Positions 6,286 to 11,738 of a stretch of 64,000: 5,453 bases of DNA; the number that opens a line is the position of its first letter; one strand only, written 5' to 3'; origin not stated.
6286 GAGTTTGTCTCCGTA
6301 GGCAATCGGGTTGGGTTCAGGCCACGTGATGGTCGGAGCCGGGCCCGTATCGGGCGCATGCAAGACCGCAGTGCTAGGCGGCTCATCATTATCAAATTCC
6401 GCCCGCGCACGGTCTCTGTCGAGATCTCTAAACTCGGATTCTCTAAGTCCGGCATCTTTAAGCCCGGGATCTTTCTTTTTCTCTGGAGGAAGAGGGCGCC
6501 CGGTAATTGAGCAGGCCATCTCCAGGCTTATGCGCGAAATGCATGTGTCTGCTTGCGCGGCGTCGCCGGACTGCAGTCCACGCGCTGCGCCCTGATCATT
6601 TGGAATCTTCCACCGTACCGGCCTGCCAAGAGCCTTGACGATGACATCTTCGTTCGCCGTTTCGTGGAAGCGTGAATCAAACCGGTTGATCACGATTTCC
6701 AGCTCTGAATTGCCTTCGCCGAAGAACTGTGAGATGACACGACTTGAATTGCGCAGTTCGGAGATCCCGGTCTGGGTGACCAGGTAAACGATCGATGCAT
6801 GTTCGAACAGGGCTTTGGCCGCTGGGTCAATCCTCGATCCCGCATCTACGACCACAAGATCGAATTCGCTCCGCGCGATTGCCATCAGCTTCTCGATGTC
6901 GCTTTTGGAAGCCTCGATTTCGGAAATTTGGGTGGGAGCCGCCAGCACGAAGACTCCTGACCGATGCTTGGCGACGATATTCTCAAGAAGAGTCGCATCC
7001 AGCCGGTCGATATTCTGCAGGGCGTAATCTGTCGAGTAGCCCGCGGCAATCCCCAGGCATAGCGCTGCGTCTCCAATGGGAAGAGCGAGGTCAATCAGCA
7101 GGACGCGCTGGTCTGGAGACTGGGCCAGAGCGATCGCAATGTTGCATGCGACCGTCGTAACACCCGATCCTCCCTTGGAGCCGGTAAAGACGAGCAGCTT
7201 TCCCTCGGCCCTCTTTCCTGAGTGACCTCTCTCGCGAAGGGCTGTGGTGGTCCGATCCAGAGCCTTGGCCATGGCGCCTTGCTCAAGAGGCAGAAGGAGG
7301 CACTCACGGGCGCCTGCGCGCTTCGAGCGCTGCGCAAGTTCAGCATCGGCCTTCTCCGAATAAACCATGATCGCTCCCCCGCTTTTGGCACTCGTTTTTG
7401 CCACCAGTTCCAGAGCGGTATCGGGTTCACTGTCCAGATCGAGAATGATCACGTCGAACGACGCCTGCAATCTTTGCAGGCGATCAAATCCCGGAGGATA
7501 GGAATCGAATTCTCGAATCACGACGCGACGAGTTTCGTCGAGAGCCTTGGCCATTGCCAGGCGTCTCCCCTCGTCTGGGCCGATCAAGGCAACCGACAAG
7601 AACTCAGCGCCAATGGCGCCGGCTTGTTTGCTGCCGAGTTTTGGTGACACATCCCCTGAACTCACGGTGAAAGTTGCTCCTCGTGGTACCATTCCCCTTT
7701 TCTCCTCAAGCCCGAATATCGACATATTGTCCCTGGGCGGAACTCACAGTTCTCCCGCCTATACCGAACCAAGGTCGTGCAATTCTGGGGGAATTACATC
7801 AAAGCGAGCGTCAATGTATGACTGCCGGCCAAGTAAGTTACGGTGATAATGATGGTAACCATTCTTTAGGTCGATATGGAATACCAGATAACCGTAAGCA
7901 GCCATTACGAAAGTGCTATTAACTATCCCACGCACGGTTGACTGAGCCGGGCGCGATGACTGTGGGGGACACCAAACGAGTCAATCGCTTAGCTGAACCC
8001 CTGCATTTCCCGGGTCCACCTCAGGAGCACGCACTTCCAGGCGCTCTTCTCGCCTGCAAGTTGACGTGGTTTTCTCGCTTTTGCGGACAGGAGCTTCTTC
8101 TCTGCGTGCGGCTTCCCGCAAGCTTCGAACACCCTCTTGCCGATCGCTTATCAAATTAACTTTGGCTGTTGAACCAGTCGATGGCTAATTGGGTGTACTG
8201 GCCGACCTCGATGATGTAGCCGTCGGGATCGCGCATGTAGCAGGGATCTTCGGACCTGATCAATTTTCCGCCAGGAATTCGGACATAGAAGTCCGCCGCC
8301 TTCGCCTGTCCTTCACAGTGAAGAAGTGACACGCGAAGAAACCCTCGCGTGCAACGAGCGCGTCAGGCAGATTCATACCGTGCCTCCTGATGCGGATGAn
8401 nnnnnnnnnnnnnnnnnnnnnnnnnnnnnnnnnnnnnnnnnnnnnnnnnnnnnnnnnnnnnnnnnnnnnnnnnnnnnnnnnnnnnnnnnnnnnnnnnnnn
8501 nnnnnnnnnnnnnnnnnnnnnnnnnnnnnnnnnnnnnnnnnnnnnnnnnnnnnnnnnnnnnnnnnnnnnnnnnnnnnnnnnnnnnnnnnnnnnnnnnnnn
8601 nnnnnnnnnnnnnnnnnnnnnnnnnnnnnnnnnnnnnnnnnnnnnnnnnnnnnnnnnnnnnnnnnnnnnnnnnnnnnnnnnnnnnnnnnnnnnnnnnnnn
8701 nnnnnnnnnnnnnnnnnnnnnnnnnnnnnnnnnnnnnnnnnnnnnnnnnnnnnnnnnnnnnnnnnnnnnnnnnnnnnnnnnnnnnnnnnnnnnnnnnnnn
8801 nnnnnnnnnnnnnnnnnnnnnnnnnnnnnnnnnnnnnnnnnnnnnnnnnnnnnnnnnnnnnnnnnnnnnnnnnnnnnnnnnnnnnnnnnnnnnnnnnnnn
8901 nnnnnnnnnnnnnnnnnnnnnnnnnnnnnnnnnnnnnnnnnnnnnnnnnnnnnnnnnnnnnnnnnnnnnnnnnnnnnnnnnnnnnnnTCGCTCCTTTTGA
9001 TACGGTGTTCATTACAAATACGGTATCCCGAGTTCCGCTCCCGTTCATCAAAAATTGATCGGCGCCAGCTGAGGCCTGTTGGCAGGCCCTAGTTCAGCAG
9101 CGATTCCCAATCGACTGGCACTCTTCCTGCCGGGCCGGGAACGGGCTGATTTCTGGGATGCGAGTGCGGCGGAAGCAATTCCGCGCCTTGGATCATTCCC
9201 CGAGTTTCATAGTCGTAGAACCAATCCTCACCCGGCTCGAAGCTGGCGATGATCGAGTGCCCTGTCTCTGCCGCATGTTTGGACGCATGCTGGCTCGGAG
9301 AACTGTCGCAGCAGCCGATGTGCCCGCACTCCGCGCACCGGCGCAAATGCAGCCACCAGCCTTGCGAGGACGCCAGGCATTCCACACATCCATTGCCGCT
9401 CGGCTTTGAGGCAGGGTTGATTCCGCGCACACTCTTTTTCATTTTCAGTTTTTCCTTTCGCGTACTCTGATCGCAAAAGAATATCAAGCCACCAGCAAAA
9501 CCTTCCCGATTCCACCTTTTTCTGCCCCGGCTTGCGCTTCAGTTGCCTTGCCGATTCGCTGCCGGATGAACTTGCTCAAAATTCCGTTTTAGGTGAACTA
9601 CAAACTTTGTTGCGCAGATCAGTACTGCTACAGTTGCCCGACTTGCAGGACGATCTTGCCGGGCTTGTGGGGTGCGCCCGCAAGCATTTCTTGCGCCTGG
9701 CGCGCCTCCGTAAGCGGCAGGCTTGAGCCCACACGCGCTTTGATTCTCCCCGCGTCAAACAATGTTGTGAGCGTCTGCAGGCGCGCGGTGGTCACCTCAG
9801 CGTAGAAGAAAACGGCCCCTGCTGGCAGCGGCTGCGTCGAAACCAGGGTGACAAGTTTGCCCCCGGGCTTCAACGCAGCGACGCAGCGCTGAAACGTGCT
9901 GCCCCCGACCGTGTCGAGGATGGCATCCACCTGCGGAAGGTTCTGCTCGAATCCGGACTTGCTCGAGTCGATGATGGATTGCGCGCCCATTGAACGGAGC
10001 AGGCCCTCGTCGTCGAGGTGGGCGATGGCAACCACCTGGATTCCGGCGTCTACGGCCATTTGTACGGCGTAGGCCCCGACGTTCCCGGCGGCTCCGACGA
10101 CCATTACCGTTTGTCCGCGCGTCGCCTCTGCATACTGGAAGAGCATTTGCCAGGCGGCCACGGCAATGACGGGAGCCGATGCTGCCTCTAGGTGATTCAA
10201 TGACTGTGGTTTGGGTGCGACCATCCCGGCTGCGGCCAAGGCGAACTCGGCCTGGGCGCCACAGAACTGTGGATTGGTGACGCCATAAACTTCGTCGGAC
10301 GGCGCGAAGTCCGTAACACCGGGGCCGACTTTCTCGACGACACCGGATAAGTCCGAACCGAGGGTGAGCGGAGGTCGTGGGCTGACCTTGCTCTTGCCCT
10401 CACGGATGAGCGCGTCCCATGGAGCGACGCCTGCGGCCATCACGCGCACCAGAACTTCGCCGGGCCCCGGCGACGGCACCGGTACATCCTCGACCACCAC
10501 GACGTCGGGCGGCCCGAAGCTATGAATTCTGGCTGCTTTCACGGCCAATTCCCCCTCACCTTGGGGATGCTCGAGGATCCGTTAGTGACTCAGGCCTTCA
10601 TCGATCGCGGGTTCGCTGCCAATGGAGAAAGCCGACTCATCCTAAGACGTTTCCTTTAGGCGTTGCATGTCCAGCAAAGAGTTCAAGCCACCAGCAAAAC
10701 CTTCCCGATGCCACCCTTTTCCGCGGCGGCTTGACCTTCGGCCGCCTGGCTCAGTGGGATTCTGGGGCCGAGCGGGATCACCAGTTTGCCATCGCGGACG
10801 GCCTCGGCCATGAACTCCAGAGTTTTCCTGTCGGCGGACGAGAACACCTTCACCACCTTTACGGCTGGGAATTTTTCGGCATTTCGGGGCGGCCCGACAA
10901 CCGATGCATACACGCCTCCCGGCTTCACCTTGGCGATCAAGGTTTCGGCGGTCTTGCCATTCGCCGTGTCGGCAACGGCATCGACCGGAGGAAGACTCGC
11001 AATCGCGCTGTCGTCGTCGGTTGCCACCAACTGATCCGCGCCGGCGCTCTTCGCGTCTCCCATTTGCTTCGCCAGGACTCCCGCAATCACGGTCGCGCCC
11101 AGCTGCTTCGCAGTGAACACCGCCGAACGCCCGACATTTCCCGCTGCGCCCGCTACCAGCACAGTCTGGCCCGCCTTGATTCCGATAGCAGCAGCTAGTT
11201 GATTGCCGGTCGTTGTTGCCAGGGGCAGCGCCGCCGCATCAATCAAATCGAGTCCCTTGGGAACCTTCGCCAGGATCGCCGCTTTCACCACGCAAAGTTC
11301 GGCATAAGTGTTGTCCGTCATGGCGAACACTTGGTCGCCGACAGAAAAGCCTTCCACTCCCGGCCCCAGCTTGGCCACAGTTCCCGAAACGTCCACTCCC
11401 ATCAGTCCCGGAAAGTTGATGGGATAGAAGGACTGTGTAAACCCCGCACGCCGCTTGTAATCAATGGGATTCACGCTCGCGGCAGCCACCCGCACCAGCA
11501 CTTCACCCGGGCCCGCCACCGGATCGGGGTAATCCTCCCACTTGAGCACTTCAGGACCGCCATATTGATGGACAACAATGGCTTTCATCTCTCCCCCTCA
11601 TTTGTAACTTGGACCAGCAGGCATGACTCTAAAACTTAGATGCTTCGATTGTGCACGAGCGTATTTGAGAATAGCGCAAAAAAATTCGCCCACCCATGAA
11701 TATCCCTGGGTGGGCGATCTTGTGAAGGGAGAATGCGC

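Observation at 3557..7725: Orphan CpaE/TadZ-like ATPase with five cytoplasmic Ig-like repeats, overlapped with a TonB-C protein that has a 240-aa cytoplasmic N-terminus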

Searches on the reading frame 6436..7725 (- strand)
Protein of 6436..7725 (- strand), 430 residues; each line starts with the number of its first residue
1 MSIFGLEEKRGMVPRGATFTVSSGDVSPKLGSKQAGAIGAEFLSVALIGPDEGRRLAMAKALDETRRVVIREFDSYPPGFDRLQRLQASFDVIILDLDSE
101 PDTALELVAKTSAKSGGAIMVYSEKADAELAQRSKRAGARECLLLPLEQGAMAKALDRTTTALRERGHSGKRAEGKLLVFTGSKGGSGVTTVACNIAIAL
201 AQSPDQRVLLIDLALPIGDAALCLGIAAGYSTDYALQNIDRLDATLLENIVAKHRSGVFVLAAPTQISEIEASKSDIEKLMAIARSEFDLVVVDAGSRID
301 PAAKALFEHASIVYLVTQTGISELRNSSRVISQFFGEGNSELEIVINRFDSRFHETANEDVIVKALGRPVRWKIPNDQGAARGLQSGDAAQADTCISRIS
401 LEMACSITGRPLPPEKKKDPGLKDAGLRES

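Call 16: search_solved_structures(query=window:6469-7725:-, max_evalue=0.001, show_alignments=2)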
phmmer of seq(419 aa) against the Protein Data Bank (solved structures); distinct sequences matched with E-value up to 0.001: 16.
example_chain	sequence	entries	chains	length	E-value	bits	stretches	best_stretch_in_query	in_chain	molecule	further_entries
3ea0_A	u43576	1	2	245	3.2e-27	98.7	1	177-389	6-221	ATPase, ParA family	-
6riq_C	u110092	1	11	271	9.3e-11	44.5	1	175-333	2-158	Site-determining protein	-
3q9l_A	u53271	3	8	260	1.4e-09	40.6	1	176-334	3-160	Septum site-determining protein minD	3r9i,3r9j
1g3q_A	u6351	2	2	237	5.2e-09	38.7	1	175-385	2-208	CELL DIVISION INHIBITOR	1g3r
4v02_A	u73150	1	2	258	2.4e-08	36.5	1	176-350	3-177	SITE-DETERMINING PROTEIN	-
1ion_A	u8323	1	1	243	3.6e-08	36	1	178-383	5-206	PROBABLE CELL DIVISION INHIBITOR MIND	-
1hyq_A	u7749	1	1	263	3.7e-08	35.9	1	180-388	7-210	CELL DIVISION INHIBITOR (MIND-1)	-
4v03_A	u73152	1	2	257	1.5e-07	33.9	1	176-350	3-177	SITE-DETERMINING PROTEIN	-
2bek_A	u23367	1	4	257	2.5e-05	26.6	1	172-305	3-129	SEGREGATION PROTEIN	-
8ray_B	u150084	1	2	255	2.8e-05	26.5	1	175-352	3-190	ParA family protein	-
1wcv_1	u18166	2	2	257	0.00013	24.3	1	172-305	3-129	SEGREGATION PROTEIN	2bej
8p53_A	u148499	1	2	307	0.00016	23.9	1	176-236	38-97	Antiactivator FleN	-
4rz3_A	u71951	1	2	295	0.00019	23.7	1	176-349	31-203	Site-determining protein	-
8pb9_A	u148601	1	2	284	0.00021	23.6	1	176-237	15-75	Antiactivator FleN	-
3cio_A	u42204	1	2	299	0.00031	23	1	160-322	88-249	Tyrosine-protein kinase etk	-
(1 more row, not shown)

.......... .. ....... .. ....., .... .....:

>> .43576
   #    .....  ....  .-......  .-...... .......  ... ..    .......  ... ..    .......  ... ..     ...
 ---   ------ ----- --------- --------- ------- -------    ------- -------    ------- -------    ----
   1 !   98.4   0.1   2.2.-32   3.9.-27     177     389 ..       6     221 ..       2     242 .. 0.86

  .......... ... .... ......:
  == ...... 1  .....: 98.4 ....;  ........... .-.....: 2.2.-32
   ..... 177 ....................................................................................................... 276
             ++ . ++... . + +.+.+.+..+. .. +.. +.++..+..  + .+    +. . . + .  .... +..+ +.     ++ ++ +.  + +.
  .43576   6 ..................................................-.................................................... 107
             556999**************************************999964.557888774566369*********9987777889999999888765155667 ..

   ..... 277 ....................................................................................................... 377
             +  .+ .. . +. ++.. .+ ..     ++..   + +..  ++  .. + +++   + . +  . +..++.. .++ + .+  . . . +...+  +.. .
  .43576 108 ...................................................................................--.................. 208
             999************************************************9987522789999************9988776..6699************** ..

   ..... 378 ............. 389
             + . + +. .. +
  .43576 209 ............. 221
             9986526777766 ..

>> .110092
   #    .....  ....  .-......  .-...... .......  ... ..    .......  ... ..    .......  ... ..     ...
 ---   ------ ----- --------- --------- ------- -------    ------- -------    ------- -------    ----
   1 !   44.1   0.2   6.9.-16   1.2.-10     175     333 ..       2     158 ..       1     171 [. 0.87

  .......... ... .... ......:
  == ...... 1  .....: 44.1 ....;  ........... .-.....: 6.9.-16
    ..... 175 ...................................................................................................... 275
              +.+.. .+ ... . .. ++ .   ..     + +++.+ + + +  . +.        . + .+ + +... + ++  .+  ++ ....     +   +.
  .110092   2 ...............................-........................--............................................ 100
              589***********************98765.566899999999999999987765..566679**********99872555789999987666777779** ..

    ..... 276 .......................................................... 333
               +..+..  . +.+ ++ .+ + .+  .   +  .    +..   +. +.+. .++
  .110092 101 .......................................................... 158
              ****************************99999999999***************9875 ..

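Call 46: search_protein_representatives(protein=window:6436-7725:-)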
Query: 430 residues. Proteins with E-value up to 0.001 (for the whole library): 12901; up to 1e-10: 5949; up to 1e-30: 254. The best 150 are listed.
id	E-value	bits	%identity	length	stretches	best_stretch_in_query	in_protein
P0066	1.2e-163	561.0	68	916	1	29-423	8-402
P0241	4.3e-144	496.6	62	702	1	23-426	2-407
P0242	6.5e-127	440.1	56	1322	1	24-423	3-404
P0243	1.1e-125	436.0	55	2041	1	24-426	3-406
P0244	4.7e-123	427.4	56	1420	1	33-426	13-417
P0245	6.4e-122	423.6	55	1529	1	23-420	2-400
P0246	1.5e-121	422.4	55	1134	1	35-418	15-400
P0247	1.0e-120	419.7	91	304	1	154-371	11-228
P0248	1.2e-116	406.3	74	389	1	170-423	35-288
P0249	9.1e-116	403.4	47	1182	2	28-423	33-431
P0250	9.1e-116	403.4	53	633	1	26-422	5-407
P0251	1.4e-114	399.5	47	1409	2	35-422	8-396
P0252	2.8e-110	385.3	51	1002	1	24-426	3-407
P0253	6.9e-107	374.1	49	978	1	34-423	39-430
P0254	2.8e-105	368.8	46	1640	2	37-417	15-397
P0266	5.4e-89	315.2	45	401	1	37-419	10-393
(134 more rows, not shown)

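Call 49: find_homologous_proteins(query=P0266, max_evalue=1e-20)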
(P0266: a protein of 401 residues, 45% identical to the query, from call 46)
Query P0266 (401 aa): 4588 proteins with E <= 1e-20 among 8000 candidates; the best 120 are listed.
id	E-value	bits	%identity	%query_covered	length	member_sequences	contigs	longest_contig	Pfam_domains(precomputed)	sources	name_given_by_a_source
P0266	3.5e-262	887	100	100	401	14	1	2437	PF13614.13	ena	-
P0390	3.9e-229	778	90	100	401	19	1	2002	PF01656.30,PF13614.13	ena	-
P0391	1.2e-228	777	89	100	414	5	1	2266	PF01656.30,PF13614.13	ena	-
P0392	5.6e-212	722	81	100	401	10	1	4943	PF01656.30,PF13614.13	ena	-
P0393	1.0e-209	714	81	100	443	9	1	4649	PF13614.13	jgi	jgi:pilus assembly protein CpaE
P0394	1.2e-209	714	79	100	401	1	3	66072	PF01656.30,PF13614.13,PF02374.22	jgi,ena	jgi:pilus assembly protein CpaE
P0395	4.9e-209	712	80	100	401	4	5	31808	PF01656.30,PF13614.13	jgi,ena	jgi:pilus assembly protein CpaE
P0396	6.6e-208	708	79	100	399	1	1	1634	PF01656.30,PF13614.13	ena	-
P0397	1.9e-207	707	78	100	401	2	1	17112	PF01656.30,PF13614.13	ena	-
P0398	8.7e-206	701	79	100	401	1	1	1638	PF01656.30,PF13614.13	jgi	jgi:pilus assembly protein CpaE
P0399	2.2e-204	697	79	100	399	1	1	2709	PF01656.30,PF13614.13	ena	-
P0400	1.2e-203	694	78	100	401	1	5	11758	PF01656.30,PF13614.13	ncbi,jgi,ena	ncbi:MAG: hypothetical protein ABR990_11760 [Terracidiphilus sp.]|jgi:pilus assembly protein CpaE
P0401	2.0e-203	694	79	100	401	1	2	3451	PF01656.30,PF13614.13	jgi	jgi:pilus assembly protein CpaE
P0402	2.8e-203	693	78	100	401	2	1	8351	PF00072.31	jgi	jgi:pilus assembly protein CpaE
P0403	2.8e-202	690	78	100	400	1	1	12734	PF01656.30,PF13614.13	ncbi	-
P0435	9.0e-168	576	65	100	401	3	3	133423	PF01656.30,PF13614.13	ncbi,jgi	ncbi:MAG: AAA family ATPase [Terracidiphilus sp.]|jgi:pilus assembly protein CpaE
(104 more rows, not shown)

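Call 50: find_encoding_contigs(protein=P0394, flank=10000, max_places=1)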
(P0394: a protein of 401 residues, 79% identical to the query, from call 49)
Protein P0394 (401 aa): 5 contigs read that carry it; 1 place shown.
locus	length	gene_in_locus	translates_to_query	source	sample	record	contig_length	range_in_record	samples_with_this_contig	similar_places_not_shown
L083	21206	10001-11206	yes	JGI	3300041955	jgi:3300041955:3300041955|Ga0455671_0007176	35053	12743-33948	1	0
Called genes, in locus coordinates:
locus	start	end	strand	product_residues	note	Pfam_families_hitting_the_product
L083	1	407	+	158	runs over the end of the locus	PF09835:DUF2062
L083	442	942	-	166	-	-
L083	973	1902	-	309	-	PF02265:S1-P1_nuclease (weak)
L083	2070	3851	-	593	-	PF13175:AAA_15, PF13476:AAA_23 (weak), PF13175:AAA_15 (weak), PF13304:AAA_21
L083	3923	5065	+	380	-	PF13177:DNA_pol3_delta2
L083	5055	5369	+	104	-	PF17209:Hfq (weak), PF21979:Hfq_1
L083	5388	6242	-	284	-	PF04072:LCM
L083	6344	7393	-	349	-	PF01300:Sua5_yciO_yrdC, PF03481:Sua5_C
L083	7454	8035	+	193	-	PF01928:CYTH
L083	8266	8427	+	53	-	-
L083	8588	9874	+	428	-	PF01656:CbiA (weak), PF13614:AAA_31 (weak)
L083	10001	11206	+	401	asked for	PF02374:ArsA_ATPase (faint), PF13614:AAA_31 (faint), PF01656:CbiA (weak)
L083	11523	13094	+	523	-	PF12796:Ank_2, PF13857:Ank_5, PF00023:Ank, PF13606:Ank_3 (weak), PF13637:Ank_4, PF12796:Ank_2, PF12796:Ank_2, PF12796:Ank_2, +10 more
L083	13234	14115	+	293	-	-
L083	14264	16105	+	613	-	PF12796:Ank_2, PF00023:Ank (weak), PF13857:Ank_5 (weak), PF12796:Ank_2, PF13637:Ank_4 (weak), PF00023:Ank, PF12796:Ank_2, PF13857:Ank_5, +7 more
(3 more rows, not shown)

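Call 51: find_encoding_contigs(protein=P0435, flank=10000, max_places=1)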
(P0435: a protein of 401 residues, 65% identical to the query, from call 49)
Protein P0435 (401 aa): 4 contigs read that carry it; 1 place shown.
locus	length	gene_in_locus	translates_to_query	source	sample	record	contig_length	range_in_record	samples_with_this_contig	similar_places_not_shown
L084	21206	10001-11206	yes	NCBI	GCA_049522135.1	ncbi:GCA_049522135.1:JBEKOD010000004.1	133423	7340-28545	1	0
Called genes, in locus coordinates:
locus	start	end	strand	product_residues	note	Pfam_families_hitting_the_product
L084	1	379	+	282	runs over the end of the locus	PF00255:GSHPx (weak), PF00578:AhpC-TSA, PF08534:Redoxin, PF00085:Thioredoxin (weak), PF13905:Thioredoxin_8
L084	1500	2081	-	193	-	PF00484:Pro_CA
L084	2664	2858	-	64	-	PF12844:HTH_19, PF13413:HTH_25 (weak), PF13443:HTH_26, PF13560:HTH_31, PF01381:HTH_3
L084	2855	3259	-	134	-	-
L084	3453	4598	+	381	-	PF13177:DNA_pol3_delta2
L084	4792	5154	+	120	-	PF17209:Hfq, PF21979:Hfq_1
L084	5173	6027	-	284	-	PF04072:LCM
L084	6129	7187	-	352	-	PF01300:Sua5_yciO_yrdC, PF03481:Sua5_C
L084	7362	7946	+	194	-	PF01928:CYTH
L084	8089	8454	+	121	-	PF03544:TonB_C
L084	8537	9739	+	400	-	PF13614:AAA_31 (weak)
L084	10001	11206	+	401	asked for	PF01656:CbiA (faint), PF13614:AAA_31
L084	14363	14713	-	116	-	-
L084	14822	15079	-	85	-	-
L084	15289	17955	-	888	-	PF14498:Glyco_hyd_65N_2, PF22124:Glyco_hydro_95_cat, PF21307:Glyco_hydro_95_C (weak)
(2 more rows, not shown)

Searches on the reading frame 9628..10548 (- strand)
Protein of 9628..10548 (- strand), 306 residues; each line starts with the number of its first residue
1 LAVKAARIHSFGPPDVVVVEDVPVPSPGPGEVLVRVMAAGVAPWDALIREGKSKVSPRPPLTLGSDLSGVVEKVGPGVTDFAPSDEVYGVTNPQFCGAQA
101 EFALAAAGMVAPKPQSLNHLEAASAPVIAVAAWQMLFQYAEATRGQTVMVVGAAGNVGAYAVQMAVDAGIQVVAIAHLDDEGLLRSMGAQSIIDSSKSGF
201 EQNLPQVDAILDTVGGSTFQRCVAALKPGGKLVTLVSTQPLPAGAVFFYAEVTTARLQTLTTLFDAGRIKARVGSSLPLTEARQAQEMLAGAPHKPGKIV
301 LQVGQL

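Call 8: search_protein_families(library=pfam, proteins=[window:9628-10548:-], max_evalue=0.001)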
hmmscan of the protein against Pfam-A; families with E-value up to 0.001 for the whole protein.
window:9628-10548:- (306 aa): 4 families
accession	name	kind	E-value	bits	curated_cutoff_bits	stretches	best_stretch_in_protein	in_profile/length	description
PF13602.12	ADH_zinc_N_2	-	6.5e-18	66.4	27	1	187-301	1-134/134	Zinc-binding dehydrogenase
PF08240.17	ADH_N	-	5.3e-15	56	23.5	1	28-114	1-103/104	Alcohol dehydrogenase GroES-like domain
PF00107.32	ADH_zinc_N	-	4.4e-12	46.5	31.8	1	157-235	2-88/129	Zinc-binding dehydrogenase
PF00208.27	ELFV_dehydrog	-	0.00022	21.5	23.4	1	130-176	16-62/241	Glutamate/Leucine/Phenylalanine/Valine dehydrogenase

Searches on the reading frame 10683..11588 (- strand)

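Call 8: search_protein_families(library=pfam, proteins=[window:10683-11588:-], max_evalue=0.001)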
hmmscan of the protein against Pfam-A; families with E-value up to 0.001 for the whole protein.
window:10683-11588:- (301 aa): 3 families
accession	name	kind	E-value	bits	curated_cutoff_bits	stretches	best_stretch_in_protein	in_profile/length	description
PF08240.17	ADH_N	-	7.5e-16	58.7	23.5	1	26-110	1-103/104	Alcohol dehydrogenase GroES-like domain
PF13602.12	ADH_zinc_N_2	-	3e-09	38.3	27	1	183-298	2-133/134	Zinc-binding dehydrogenase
PF00107.32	ADH_zinc_N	-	5.6e-08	33.2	31.8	1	152-243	2-100/129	Zinc-binding dehydrogenase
